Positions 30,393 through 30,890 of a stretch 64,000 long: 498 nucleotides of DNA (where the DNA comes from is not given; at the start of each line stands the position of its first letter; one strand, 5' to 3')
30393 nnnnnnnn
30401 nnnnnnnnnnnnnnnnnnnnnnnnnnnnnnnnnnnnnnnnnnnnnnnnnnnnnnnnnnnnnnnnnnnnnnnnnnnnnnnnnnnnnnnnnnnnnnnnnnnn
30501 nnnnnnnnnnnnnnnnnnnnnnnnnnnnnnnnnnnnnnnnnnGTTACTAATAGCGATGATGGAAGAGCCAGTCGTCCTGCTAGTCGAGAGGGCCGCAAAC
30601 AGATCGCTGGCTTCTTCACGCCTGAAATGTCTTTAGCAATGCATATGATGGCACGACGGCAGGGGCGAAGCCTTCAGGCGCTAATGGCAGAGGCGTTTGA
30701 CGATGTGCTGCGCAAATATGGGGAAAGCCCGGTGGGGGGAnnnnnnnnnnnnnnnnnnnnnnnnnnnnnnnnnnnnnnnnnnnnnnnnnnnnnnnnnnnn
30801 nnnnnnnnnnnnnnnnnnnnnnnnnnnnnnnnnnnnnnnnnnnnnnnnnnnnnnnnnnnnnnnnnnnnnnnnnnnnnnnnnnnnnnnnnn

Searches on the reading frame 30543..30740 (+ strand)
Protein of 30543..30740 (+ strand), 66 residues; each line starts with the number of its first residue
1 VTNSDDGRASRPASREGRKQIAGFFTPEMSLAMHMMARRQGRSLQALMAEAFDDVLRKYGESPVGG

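Call 100: predict_structure(protein=window:30543-30740:+)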
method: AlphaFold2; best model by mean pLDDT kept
length: 66 residues; sequences in the alignment: 1
mean_pLDDT: 76.4   pTM: 0.50
mean pLDDT of the five models: 76.4, 71.9, 68.0, 67.8, 64.1
residues with pLDDT >= 90: 13; 70-90: 33; 50-70: 14; < 50: 6
segments of 3 or more residues with pLDDT < 50: 1-4
pLDDT, mean of each block of 10 residues (from residue 1): 51 77 85 93 90 81 48
secondary structure, 60 per line:
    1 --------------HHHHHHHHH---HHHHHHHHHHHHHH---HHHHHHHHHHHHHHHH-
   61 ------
elements in order: H15-23 H27-40 H44-59

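Call 103: fold_search(model_id=the predicted structure, library=pdb)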
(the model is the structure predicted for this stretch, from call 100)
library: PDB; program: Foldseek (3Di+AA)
matches with E <= 10: 44; with E <= 0.001: 0
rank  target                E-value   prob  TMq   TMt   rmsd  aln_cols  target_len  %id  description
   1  5hy7_C                2.6e+00  0.13  0.36  0.40   5.4        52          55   19  SF3B10-SF3B130 from Chaetomium thermophilum (released 2016-10-26)
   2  1p94_MODEL_1_A        3.6e+00  0.41  0.45  0.40   1.4        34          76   20  NMR Structure of ParG symmetric dimer (released 2004-01-13)
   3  6sbw                  3.6e+00  0.38  0.43  0.56   1.9        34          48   32  CdbA Form One (released 2020-04-22)
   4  6sbx_C                3.6e+00  0.38  0.43  0.50   1.8        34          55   32  CdbA Form Two (released 2020-04-22)
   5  1bdv_B                4.1e+00  0.30  0.41  0.50   2.0        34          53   18  ARC FV10 COCRYSTAL (released 1999-01-06)
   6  8oki_A                4.1e+00  0.05  0.29  0.04   8.0        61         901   18  Cryo-EM structure of Pyrococcus furiosus transcription elongation complex bound to Spt4/5 (released 2024-04-24)
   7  6sbx_A                4.4e+00  0.33  0.43  0.52   1.8        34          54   32  CdbA Form Two (released 2020-04-22)
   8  1ea4_F                5.4e+00  0.25  0.43  0.58   1.8        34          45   20  TRANSCRIPTIONAL REPRESSOR COPG/22bp dsDNA COMPLEX (released 2001-07-05)
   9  2cpg_B                5.4e+00  0.25  0.43  0.59   1.8        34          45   20  TRANSCRIPTIONAL REPRESSOR COPG (released 1999-11-19)
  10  1u9p                  5.4e+00  0.16  0.44  0.32   4.6        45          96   18  Permuted single-chain Arc (released 2005-02-15)
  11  4qtr_A                5.4e+00  0.07  0.31  0.36   8.4        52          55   23  Computational design of co-assembling protein-DNA nanowires (released 2015-07-29)
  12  5x3t_A                5.8e+00  0.18  0.46  0.44   6.8        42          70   24  VapBC from Mycobacterium tuberculosis (released 2017-06-07)
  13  2da2_MODEL_1_A        5.8e+00  0.08  0.42  0.40  13.9        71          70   13  Solution structure of the second homeobox domain of AT-binding transcription factor 1 (ATBF1) (released 2006-06-13)
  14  6iya_C                6.2e+00  0.33  0.47  0.67   1.1        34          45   18  Structure of the DNA binding domain of antitoxin CopASO (released 2019-01-16)
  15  6iya_D                6.2e+00  0.33  0.47  0.63   1.1        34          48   18  Structure of the DNA binding domain of antitoxin CopASO (released 2019-01-16)
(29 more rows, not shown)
